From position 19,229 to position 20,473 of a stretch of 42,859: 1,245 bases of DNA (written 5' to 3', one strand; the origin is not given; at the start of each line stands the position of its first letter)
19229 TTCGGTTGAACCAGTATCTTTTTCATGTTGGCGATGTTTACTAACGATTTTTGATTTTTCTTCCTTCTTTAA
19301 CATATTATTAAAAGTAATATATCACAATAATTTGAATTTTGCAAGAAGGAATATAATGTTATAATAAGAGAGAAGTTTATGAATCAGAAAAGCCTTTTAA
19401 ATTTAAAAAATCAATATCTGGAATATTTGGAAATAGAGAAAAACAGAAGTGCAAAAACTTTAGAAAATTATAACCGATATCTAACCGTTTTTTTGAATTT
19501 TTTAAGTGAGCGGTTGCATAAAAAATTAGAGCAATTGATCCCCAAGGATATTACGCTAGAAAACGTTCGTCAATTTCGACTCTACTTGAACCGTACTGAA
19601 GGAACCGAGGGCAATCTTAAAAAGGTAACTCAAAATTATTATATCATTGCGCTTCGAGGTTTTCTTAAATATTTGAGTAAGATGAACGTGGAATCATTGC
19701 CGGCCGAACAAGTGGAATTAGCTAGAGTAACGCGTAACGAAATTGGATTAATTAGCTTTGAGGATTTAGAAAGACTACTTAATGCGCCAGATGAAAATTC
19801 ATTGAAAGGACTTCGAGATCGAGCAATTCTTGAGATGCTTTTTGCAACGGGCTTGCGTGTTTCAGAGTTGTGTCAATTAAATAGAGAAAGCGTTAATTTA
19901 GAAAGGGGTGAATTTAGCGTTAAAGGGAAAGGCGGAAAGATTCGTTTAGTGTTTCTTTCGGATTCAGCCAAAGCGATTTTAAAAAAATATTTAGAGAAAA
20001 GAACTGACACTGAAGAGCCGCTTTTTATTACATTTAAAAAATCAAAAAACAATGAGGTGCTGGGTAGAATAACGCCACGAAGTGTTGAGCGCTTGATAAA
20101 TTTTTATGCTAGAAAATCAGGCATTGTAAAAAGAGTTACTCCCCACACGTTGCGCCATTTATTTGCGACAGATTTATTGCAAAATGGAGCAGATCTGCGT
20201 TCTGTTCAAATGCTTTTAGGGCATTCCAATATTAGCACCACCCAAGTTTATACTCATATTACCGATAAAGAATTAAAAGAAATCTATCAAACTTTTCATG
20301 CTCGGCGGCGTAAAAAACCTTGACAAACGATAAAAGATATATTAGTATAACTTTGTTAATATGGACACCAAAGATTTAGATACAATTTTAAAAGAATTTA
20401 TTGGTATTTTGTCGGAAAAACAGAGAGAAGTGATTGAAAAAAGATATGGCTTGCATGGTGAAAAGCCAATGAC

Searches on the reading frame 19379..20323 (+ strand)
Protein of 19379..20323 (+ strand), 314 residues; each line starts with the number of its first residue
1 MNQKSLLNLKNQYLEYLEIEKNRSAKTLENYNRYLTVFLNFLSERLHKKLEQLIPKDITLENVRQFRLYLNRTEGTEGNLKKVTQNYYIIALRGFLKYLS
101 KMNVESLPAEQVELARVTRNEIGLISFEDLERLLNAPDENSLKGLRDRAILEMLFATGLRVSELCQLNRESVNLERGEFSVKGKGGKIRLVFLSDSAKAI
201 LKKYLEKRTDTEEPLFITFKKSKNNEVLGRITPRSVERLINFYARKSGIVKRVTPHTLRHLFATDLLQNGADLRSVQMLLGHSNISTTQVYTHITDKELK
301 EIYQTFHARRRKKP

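Call 13: search_protein_families(library=pfam, proteins=[window:19379-20323:+])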
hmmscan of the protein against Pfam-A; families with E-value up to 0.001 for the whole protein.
window:19379-20323:+ (314 aa): 4 families
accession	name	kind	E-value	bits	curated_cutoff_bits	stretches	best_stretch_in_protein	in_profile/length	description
PF00589.27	Phage_integrase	-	6.3e-43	147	27.1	1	126-297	4-171/172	Phage integrase family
PF02899.23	Phage_int_SAM_1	-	1.4e-13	51.3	22.3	1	11-100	2-80/83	Phage integrase, N-terminal SAM-like domain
PF13495.12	Phage_int_SAM_4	-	5.7e-06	27.1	27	0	11-73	3-56/85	Phage integrase, N-terminal SAM-like domain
PF13102.12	Phage_int_SAM_5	-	3.6e-05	24.5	22.3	1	15-98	8-81/98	Phage integrase SAM-like domain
